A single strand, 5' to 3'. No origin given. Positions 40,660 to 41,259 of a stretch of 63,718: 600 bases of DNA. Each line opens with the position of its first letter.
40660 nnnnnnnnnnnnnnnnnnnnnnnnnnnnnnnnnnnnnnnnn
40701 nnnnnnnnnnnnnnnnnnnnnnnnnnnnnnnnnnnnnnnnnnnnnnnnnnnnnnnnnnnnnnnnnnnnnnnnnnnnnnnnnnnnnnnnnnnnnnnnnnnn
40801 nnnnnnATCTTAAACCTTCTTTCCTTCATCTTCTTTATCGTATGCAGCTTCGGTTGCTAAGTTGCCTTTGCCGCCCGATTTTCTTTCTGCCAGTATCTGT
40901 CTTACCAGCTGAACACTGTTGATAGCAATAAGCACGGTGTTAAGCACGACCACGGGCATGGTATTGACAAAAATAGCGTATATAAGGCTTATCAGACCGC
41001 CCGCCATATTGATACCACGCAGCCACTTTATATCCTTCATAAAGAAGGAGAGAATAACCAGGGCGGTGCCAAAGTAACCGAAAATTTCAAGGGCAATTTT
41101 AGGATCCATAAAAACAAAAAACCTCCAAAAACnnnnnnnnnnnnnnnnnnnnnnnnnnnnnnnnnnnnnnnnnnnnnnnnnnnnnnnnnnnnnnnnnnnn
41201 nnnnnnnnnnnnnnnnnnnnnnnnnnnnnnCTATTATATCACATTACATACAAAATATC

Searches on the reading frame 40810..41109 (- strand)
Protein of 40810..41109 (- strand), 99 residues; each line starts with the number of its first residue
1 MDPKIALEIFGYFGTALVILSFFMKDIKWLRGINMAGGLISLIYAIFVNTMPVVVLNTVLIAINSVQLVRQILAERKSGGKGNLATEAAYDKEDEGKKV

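Call 5: search_protein_families(library=pfam, proteins=[window:40810-41109:-], max_evalue=0.01)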
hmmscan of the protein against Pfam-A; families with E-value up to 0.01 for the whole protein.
window:40810-41109:- (99 aa): 1 family
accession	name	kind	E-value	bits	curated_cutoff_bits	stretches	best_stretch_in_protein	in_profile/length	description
PF10688.14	Imp-YgjV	-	0.00016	22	23.5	1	7-71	91-155/159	Bacterial inner membrane protein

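Call 6: search_protein_families(library=ncbifam, proteins=[window:40810-41109:-], max_evalue=0.01)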
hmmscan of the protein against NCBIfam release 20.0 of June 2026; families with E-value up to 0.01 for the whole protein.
window:40810-41109:- (99 aa): 0 families

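Call 10: find_related_loci(query=window:40810-41109:-, collection=genome_contigs, flank=3000)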
Query window:40810-41109:- (99 aa) in genome_contigs; peptide patterns used: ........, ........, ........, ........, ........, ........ (x = any residue, [..] = any of these).
292 stretches matched a pattern; 13 encode a relative of the query (tblastn E <= 1e-3); 13 distinct loci.
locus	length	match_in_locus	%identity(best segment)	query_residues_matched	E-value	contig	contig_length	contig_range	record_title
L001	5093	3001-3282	76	1-94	1e-45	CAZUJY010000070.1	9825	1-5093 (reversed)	MAG TPA_asm: uncultured Ruminococcus sp. isolate SRP315200_co1_543 genome assembly, contig: NODE_15614_length_9825_cov_1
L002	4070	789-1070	74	1-94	2e-44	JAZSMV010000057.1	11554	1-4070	MAG: Eubacteriales bacterium isolate T1900044552_TS20190018.MAGScoT_cleanbin_000068 SGB_257_k141_1245795, whole genome s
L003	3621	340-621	71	1-94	3e-41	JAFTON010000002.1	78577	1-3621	MAG: Clostridia bacterium isolate RGIG4006 Roe_deer_Cecum-5__c392, whole genome shotgun sequence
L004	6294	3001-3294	67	1-98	1e-40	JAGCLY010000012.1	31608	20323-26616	MAG: Clostridia bacterium isolate RGIG9912 Yak_Rectum-5__c116678, whole genome shotgun sequence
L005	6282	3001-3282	63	1-94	6e-37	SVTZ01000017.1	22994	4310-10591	MAG: Oscillospiraceae bacterium isolate SIG708 NODE_42818_length_22994_cov_1.688416, whole genome shotgun sequence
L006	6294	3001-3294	63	1-98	3e-36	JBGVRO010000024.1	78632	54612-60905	MAG: Eubacteriales bacterium isolate fecal_MAG_139 fecal_MAG_139_contig_0024, whole genome shotgun sequence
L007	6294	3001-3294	65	1-98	7e-36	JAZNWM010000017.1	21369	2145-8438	MAG: Eubacteriales bacterium isolate T1900044783_TS20190249.MAGScoT_cleanbin_000084 SGB_2588_k141_1732463, whole genome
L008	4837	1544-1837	64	1-98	3e-35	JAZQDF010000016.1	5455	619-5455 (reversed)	MAG: Eubacteriales bacterium isolate T1900044636_TS20190102.MAGScoT_cleanbin_000097 SGB_1162_k141_1542372, whole genome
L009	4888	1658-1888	77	1-77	4e-35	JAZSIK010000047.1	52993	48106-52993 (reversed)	MAG: Eubacteriales bacterium isolate T1900044572_TS20190038.MAGScoT_cleanbin_000021 SGB_439_k141_1981921, whole genome s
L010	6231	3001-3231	73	1-77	8e-33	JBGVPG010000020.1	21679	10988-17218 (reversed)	MAG: Eubacteriales bacterium isolate fecal_MAG_193 fecal_MAG_193_contig_0020, whole genome shotgun sequence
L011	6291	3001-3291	54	1-97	5e-31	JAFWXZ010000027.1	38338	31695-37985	MAG: Clostridia bacterium isolate RGIG6173 Sheep_Rectum-1__c283935, whole genome shotgun sequence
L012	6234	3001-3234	64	1-78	1e-30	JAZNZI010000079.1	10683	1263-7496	MAG: Eubacteriales bacterium isolate T1900044768_TS20190234.MAGScoT_cleanbin_000055 SGB_2436_k141_724977, whole genome s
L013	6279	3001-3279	55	2-98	2e-28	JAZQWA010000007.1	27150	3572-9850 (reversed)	MAG: Eubacteriales bacterium isolate T1900045166_TC20190160.MAGScoT_cleanbin_000043 SGB_5151_k141_1041822, whole genome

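Call 30: find_homologous_proteins(query=window:40810-41109:-, max_evalue=0.001)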
Query window:40810-41109:- (99 aa): 178 proteins with E <= 0.001 among 178 candidates; the best 120 are listed.
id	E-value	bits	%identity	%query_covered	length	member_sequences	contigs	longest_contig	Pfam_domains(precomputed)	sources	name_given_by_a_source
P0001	5.5e-56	204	100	100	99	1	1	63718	-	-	-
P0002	3.8e-42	160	80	100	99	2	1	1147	-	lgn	-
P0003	3.2e-38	147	74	100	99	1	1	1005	-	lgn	-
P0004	9.0e-38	146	71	99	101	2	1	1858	-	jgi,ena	-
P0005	4.9e-37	143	71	99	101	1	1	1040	-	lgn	-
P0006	1.2e-36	142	70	99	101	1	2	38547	-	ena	-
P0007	1.9e-36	142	74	95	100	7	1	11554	PF26604.1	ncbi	-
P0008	2.3e-36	141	69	99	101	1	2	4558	-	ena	-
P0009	4.0e-36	141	70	99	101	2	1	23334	PF26604.1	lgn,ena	-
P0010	1.3e-35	139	70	99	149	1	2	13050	-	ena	-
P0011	3.7e-35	137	70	99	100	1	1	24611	-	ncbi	-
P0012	5.7e-34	134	68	95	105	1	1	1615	-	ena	-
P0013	1.7e-33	132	71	95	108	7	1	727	-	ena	-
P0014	2.5e-33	132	68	99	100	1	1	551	-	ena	-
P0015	3.5e-33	131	71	95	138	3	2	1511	-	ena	-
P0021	5.1e-31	124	64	100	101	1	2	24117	PF10688.15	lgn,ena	-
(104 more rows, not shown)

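Call 32: find_related_loci(query=A2, collection=genome_contigs, flank=3500)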
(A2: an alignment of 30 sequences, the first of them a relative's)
Query A2 (99 aa) in genome_contigs; peptide patterns used: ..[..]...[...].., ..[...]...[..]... (x = any residue, [..] = any of these).
116 stretches matched a pattern; 93 encode a relative of the query (tblastn E <= 1e-3); the best 80 are kept; 80 distinct loci.
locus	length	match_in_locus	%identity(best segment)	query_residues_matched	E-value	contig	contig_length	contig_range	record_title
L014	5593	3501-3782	76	1-94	9e-45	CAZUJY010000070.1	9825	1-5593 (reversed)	MAG TPA_asm: uncultured Ruminococcus sp. isolate SRP315200_co1_543 genome assembly, contig: NODE_15614_length_9825_cov_1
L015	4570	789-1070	74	1-94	1e-43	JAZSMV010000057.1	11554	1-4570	MAG: Eubacteriales bacterium isolate T1900044552_TS20190018.MAGScoT_cleanbin_000068 SGB_257_k141_1245795, whole genome s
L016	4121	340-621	71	1-94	2e-40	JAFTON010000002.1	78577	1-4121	MAG: Clostridia bacterium isolate RGIG4006 Roe_deer_Cecum-5__c392, whole genome shotgun sequence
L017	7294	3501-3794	67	1-98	8e-40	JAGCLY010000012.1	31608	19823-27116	MAG: Clostridia bacterium isolate RGIG9912 Yak_Rectum-5__c116678, whole genome shotgun sequence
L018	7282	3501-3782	63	1-94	4e-36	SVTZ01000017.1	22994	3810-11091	MAG: Oscillospiraceae bacterium isolate SIG708 NODE_42818_length_22994_cov_1.688416, whole genome shotgun sequence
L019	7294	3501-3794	63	1-98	2e-35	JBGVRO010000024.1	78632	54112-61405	MAG: Eubacteriales bacterium isolate fecal_MAG_139 fecal_MAG_139_contig_0024, whole genome shotgun sequence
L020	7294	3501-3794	65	1-98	4e-35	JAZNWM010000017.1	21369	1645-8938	MAG: Eubacteriales bacterium isolate T1900044783_TS20190249.MAGScoT_cleanbin_000084 SGB_2588_k141_1732463, whole genome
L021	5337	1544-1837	64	1-98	2e-34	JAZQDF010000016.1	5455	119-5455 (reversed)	MAG: Eubacteriales bacterium isolate T1900044636_TS20190102.MAGScoT_cleanbin_000097 SGB_1162_k141_1542372, whole genome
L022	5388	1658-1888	77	1-77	3e-34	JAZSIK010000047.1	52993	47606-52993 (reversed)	MAG: Eubacteriales bacterium isolate T1900044572_TS20190038.MAGScoT_cleanbin_000021 SGB_439_k141_1981921, whole genome s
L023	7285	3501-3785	55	1-98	4e-32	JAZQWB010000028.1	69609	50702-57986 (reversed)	MAG: Eubacteriales bacterium isolate T1900045166_TC20190160.MAGScoT_cleanbin_000034 SGB_5150_k141_360515, whole genome s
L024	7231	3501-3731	73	1-77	6e-32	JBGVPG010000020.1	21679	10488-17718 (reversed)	MAG: Eubacteriales bacterium isolate fecal_MAG_193 fecal_MAG_193_contig_0020, whole genome shotgun sequence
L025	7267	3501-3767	60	4-98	4e-29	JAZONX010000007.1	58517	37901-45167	MAG: Eubacteriales bacterium isolate T1900045635_YK20190329.MAGScoT_cleanbin_000021 SGB_8087_k141_1674552, whole genome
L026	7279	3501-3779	55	2-98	2e-27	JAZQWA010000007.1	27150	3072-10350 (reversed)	MAG: Eubacteriales bacterium isolate T1900045166_TC20190160.MAGScoT_cleanbin_000043 SGB_5151_k141_1041822, whole genome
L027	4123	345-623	51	1-93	1e-26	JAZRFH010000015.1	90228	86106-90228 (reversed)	MAG: Eubacteriales bacterium isolate T1900045495_YK20190189.MAGScoT_cleanbin_000013 SGB_7431_k141_1780337, whole genome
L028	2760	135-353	67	2-72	3e-23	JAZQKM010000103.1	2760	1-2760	MAG: Eubacteriales bacterium isolate T1900044614_TS20190080.MAGScoT_cleanbin_000078 SGB_832_k141_298681, whole genome sh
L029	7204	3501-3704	68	5-72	8e-23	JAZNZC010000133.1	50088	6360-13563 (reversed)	MAG: Eubacteriales bacterium isolate T1900044770_TS20190236.MAGScoT_cleanbin_000053 SGB_2447_k141_84595, whole genome sh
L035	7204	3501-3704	62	5-72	4e-22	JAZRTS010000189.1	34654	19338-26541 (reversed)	MAG: Eubacteriales bacterium isolate T1900045339_YK20190028.MAGScoT_cleanbin_000009 SGB_6645_k141_1389455, whole genome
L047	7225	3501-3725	55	5-79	1e-19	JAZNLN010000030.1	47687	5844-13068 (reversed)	MAG: Ruminiclostridium sp. isolate T1900044670_TS20190136.MAGScoT_cleanbin_000014 SGB_1579_k141_3741215, whole genome sh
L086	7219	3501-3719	47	5-77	8e-16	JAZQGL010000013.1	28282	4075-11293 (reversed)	MAG: Faecousia sp. isolate T1900044630_TS20190096.MAGScoT_cleanbin_000034 SGB_1026_k141_487568, whole genome shotgun seq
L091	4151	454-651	55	5-70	2e-15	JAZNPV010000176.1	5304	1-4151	MAG: Faecousia sp. isolate T1900044831_TS20190297.MAGScoT_cleanbin_000022 SGB_2895_k141_1208597, whole genome shotgun se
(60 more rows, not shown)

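Call 51: predict_structure(alignment_id=A2)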
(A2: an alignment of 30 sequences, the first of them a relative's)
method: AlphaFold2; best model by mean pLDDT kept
length: 99 residues; sequences in the alignment: 30
mean_pLDDT: 69.5   pTM: 0.46
mean pLDDT of the five models: 69.5, 67.1, 65.5, 61.8, 58.2
residues with pLDDT >= 90: 0; 70-90: 63; 50-70: 17; < 50: 19
segments of 3 or more residues with pLDDT < 50: 81-99
pLDDT, mean of each block of 10 residues (from residue 1): 67 74 69 80 82 85 84 72 41 38
secondary structure, 60 per line:
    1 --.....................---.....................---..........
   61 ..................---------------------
elements in order: H3-23 H27-47 H51-78

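Call 53: search_protein_families(library=pfam, proteins=[L029:3495-4097:+, L091:448-1047:+, L047:3447-4094:+, L035:3495-4040:+, L086:3498-4103:+], max_evalue=1)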
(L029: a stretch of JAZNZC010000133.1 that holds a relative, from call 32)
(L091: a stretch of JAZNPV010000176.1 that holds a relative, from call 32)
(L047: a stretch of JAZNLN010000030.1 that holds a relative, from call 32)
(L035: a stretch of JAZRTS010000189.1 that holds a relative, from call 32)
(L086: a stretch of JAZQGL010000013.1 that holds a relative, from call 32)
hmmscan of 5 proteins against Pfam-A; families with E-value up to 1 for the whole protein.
L029:3495-4097:+ (200 aa): 2 families
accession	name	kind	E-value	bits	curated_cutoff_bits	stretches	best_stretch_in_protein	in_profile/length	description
PF10688.14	Imp-YgjV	-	0.00015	22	23.5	1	4-69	90-155/159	Bacterial inner membrane protein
PF17280.7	DUF5345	-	0.47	11.1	27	1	6-28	40-62/77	Family of unknown function (DUF5345)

L091:448-1047:+ (199 aa): 4 families
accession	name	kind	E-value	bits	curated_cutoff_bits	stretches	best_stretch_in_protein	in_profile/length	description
PF10688.14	Imp-YgjV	-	0.00048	20.4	23.5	1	4-72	90-158/159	Bacterial inner membrane protein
PF05277.18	DUF726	-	0.022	14.1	22.6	1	10-71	142-199/343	Protein of unknown function (DUF726)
PF09290.16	AcetDehyd-dimer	-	0.054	14.2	26.6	1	71-117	76-122/138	Prokaryotic acetaldehyde dehydrogenase, dimerisation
PF13480.13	Acetyltransf_6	-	0.11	13.1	22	1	113-163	71-121/143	Acetyltransferase (GNAT) domain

L047:3447-4094:+ (215 aa): 6 families
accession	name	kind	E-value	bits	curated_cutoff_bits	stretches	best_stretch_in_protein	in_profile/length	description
PF10688.14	Imp-YgjV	-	2.1e-05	24.8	23.5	1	20-88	90-158/159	Bacterial inner membrane protein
PF13508.13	Acetyltransf_7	-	0.002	18.9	27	1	129-205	2-83/84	Acetyltransferase (GNAT) domain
PF13673.13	Acetyltransf_10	-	0.0023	18.3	23.6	1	127-206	28-109/128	Acetyltransferase (GNAT) domain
PF13480.13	Acetyltransf_6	-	0.0052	17.4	22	1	124-175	66-117/143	Acetyltransferase (GNAT) domain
PF00583.31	Acetyltransf_1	-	0.0061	17.3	20.7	1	120-179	21-85/116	Acetyltransferase (GNAT) family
PF17280.7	DUF5345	-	0.38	11.4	27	1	22-44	40-62/77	Family of unknown function (DUF5345)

L035:3495-4040:+ (181 aa): 3 families
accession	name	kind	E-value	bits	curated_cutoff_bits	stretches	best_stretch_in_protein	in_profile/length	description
PF10688.14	Imp-YgjV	-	3.5e-05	24.1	23.5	1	4-71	90-157/159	Bacterial inner membrane protein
PF04831.18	POPDC1-3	-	0.13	12.8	28.1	1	19-79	21-81/140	POPDC1-3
PF17280.7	DUF5345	-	0.57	10.8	27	1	6-29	40-63/77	Family of unknown function (DUF5345)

L086:3498-4103:+ (201 aa): 1 family
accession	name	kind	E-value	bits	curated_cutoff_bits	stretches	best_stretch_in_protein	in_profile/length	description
PF10688.14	Imp-YgjV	-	4.9e-06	26.9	23.5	1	3-71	90-158/159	Bacterial inner membrane protein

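Call 54: fold_search(model_id=the predicted structure, library=pdb)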
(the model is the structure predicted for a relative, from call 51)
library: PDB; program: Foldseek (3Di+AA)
matches with E <= 10: 41; with E <= 0.001: 0
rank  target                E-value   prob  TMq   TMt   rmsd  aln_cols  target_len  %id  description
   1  4qnc_A                2.2e+00  0.44  0.44  0.53   8.0        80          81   15  Crystal structure of a SemiSWEET in an occluded state (released 2014-09-10)
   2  4x5n_C                2.2e+00  0.38  0.47  0.50   7.8        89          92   18  Crystal structure of SemiSWEET in the inward-open and outward-open conformations (released 2015-01-21)
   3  4x5n_D                2.3e+00  0.41  0.48  0.52   7.6        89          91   17  Crystal structure of SemiSWEET in the inward-open and outward-open conformations (released 2015-01-21)
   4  4x5m_B                2.6e+00  0.47  0.51  0.54   8.0        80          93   15  Crystal structure of SemiSWEET in the inward-open conformation (released 2015-01-21)
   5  4x5n_A                3.0e+00  0.41  0.51  0.55   8.0        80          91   18  Crystal structure of SemiSWEET in the inward-open and outward-open conformations (released 2015-01-21)
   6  7tgh_4L               3.0e+00  0.33  0.51  0.45   8.3       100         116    9  Cryo-EM structure of respiratory super-complex CI+III2 from Tetrahymena thermophila (released 2022-04-06)
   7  4qnc_B                3.6e+00  0.30  0.44  0.52   8.0        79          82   15  Crystal structure of a SemiSWEET in an occluded state (released 2014-09-10)
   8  4x5m_C                3.8e+00  0.38  0.51  0.55   7.9        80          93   15  Crystal structure of SemiSWEET in the inward-open conformation (released 2015-01-21)
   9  7ar9_K                3.8e+00  0.25  0.54  0.52   4.8        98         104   10  Cryo-EM structure of Polytomella Complex-I (membrane arm) (released 2021-12-08)
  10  2yxh_A                4.0e+00  0.16  0.44  0.39  10.9        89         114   16  Crystal structure of mazG-related protein from Thermotoga maritima (released 2007-10-30)
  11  6yj4_J                4.0e+00  0.15  0.45  0.28   7.3        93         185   12  Structure of Yarrowia lipolytica complex I at 2.7 A (released 2020-08-12)
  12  5xj5                  4.0e+00  0.12  0.36  0.23   5.7        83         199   12  Crystal structure of PlsY (YgiH), an integral membrane glycerol 3-phosphate acyltransferase - the monoacylglycerol form (released 2017-12-06)
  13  8e9g_K                4.3e+00  0.38  0.59  0.59   4.1        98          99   13  Mycobacterial respiratory complex I with both quinone positions modelled (released 2022-10-12)
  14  7o71_6                4.9e+00  0.21  0.48  0.29   4.0        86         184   15  Cryo-EM structure of a respiratory complex I (released 2021-11-10)
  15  6khj_G                4.9e+00  0.16  0.49  0.33   4.7        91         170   16  Supercomplex for electron transfer (released 2020-02-12)
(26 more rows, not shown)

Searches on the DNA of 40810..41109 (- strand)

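Call 11: search_rna_families(sources=[L001, L002, L003, L004, L005, L006, L007, L008, L009, L010, L011, L012, L013], threshold=gathering)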
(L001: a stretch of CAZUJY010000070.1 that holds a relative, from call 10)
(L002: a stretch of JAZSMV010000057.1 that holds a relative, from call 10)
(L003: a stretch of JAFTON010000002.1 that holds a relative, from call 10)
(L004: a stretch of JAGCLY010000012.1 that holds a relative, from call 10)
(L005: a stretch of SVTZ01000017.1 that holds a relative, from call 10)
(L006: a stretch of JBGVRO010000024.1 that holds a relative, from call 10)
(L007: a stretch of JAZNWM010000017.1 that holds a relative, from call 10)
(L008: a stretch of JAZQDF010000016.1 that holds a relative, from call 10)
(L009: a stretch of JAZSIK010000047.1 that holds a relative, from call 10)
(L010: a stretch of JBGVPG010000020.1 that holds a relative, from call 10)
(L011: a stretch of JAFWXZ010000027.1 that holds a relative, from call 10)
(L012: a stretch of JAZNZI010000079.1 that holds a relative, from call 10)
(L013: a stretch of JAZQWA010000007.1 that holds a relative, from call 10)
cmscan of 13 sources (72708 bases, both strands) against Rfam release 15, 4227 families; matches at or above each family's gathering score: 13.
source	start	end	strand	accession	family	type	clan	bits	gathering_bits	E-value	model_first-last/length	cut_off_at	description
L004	2879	2976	+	RF00167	Purine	Cis-reg; riboswitch;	CL00123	53.4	37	3.1e-06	1-102/102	no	Purine riboswitch aptamer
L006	2877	2974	+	RF00167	Purine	Cis-reg; riboswitch;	CL00123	53.2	37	3.6e-06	1-102/102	no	Purine riboswitch aptamer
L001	2879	2976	+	RF00167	Purine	Cis-reg; riboswitch;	CL00123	52.1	37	6.5e-06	1-102/102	no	Purine riboswitch aptamer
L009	1540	1637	+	RF00167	Purine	Cis-reg; riboswitch;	CL00123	52.1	37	6.5e-06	1-102/102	no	Purine riboswitch aptamer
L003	212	309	+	RF00167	Purine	Cis-reg; riboswitch;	CL00123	50.7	37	1.4e-05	1-102/102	no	Purine riboswitch aptamer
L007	2883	2980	+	RF00167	Purine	Cis-reg; riboswitch;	CL00123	50.3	37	1.8e-05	1-102/102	no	Purine riboswitch aptamer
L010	2880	2978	+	RF00167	Purine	Cis-reg; riboswitch;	CL00123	49.5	37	2.7e-05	1-102/102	no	Purine riboswitch aptamer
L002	667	764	+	RF00167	Purine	Cis-reg; riboswitch;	CL00123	49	37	3.7e-05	1-102/102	no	Purine riboswitch aptamer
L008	1424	1521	+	RF00167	Purine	Cis-reg; riboswitch;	CL00123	48.9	37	3.9e-05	1-102/102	no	Purine riboswitch aptamer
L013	2882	2979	+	RF00167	Purine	Cis-reg; riboswitch;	CL00123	48.8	37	4.1e-05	1-102/102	no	Purine riboswitch aptamer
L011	2875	2972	+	RF00167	Purine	Cis-reg; riboswitch;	CL00123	48.5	37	4.8e-05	1-102/102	no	Purine riboswitch aptamer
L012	2875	2972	+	RF00167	Purine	Cis-reg; riboswitch;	CL00123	48.5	37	4.8e-05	1-102/102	no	Purine riboswitch aptamer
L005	2874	2971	+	RF00167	Purine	Cis-reg; riboswitch;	CL00123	47.8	37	7.1e-05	1-102/102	no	Purine riboswitch aptamer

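Call 38: search_rna_families(sources=[L027, L028, L033, L035, L038, L042, L048, L049, L051, L058, L060, L063, L065, L069, L073, L075, L076, L077, L079, L088], threshold=gathering)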
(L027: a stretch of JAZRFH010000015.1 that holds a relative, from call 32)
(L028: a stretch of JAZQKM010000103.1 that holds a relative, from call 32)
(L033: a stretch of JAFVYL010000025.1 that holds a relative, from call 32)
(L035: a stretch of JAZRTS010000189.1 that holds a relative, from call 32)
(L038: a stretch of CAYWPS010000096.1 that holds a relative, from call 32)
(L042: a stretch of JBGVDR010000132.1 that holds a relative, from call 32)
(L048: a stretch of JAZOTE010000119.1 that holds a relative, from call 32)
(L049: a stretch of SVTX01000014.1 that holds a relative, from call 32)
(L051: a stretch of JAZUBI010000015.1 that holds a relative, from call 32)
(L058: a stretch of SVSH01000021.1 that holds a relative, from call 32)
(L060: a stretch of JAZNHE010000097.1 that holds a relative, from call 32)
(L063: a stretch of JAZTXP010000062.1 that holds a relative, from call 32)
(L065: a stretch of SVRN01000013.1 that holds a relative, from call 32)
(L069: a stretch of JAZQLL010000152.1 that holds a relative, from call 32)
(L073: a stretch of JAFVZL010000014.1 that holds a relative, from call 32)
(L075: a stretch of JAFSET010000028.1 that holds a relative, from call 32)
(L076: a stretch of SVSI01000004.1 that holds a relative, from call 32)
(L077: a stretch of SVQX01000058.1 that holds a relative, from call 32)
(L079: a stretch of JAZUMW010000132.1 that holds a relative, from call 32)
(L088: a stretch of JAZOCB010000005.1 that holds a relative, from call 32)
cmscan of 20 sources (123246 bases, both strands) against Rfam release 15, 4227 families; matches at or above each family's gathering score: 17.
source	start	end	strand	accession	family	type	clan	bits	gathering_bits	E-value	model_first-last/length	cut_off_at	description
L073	3064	3136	+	RF00005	tRNA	Gene; tRNA;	CL00001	62.8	29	5.7e-11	1-71/71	no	tRNA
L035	3386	3483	+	RF00167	Purine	Cis-reg; riboswitch;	CL00123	58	37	4.1e-07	1-102/102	no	Purine riboswitch aptamer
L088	1153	1224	+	RF00005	tRNA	Gene; tRNA;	CL00001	57.1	29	2.1e-09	1-71/71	no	tRNA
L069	1525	1622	+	RF00167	Purine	Cis-reg; riboswitch;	CL00123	55.7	37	1.5e-06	1-102/102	no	Purine riboswitch aptamer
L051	3353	3450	+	RF00167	Purine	Cis-reg; riboswitch;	CL00123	55.3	37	1.8e-06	1-102/102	no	Purine riboswitch aptamer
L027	212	309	+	RF00167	Purine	Cis-reg; riboswitch;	CL00123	52.3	37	1e-05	1-102/102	no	Purine riboswitch aptamer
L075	3357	3454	+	RF00167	Purine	Cis-reg; riboswitch;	CL00123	52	37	1.1e-05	1-102/102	no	Purine riboswitch aptamer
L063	3319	3416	+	RF00167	Purine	Cis-reg; riboswitch;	CL00123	50.6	37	2.5e-05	1-102/102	no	Purine riboswitch aptamer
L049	3374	3471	+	RF00167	Purine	Cis-reg; riboswitch;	CL00123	50.3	37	3.1e-05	1-102/102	no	Purine riboswitch aptamer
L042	3366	3463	+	RF00167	Purine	Cis-reg; riboswitch;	CL00123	49.2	37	5.7e-05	1-102/102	no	Purine riboswitch aptamer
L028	1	98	+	RF00167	Purine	Cis-reg; riboswitch;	CL00123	46.1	37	0.00032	1-102/102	no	Purine riboswitch aptamer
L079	3364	3461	+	RF00167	Purine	Cis-reg; riboswitch;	CL00123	45.7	37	0.0004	1-102/102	no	Purine riboswitch aptamer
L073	3384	3481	+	RF00167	Purine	Cis-reg; riboswitch;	CL00123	44.3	37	0.00083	1-102/102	no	Purine riboswitch aptamer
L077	2464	2559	+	RF00167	Purine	Cis-reg; riboswitch;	CL00123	43.2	37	0.0015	1-102/102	no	Purine riboswitch aptamer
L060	3380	3477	+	RF00167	Purine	Cis-reg; riboswitch;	CL00123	43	37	0.0017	1-102/102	no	Purine riboswitch aptamer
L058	3358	3455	+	RF00167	Purine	Cis-reg; riboswitch;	CL00123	42.1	37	0.0029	1-102/102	no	Purine riboswitch aptamer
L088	3371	3467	+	RF00167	Purine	Cis-reg; riboswitch;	CL00123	38.8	37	0.018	1-102/102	no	Purine riboswitch aptamer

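Call 66: search_rna_families(source=L033, start=3330, end=3510, threshold=evalue, max_evalue=1, show_alignments=1)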
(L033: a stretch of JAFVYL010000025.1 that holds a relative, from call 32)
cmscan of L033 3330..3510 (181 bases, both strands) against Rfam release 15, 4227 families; matches with E-value up to 1: 3.
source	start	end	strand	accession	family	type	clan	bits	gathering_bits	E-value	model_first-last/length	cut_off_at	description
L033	3377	3472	+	RF00167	Purine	Cis-reg; riboswitch;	CL00123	36.9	37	7.8e-05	1-102/102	no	Purine riboswitch aptamer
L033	3433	3500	+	RF02980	freshwater-2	Cis-reg;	-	18.7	49.9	0.68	1-84/84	no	freshwater-2 RNA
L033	3472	3509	-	RF00522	PreQ1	Cis-reg; riboswitch;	-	14.9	39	0.86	1-45/45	no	PreQ1 (pre queuosine) riboswitch aptamer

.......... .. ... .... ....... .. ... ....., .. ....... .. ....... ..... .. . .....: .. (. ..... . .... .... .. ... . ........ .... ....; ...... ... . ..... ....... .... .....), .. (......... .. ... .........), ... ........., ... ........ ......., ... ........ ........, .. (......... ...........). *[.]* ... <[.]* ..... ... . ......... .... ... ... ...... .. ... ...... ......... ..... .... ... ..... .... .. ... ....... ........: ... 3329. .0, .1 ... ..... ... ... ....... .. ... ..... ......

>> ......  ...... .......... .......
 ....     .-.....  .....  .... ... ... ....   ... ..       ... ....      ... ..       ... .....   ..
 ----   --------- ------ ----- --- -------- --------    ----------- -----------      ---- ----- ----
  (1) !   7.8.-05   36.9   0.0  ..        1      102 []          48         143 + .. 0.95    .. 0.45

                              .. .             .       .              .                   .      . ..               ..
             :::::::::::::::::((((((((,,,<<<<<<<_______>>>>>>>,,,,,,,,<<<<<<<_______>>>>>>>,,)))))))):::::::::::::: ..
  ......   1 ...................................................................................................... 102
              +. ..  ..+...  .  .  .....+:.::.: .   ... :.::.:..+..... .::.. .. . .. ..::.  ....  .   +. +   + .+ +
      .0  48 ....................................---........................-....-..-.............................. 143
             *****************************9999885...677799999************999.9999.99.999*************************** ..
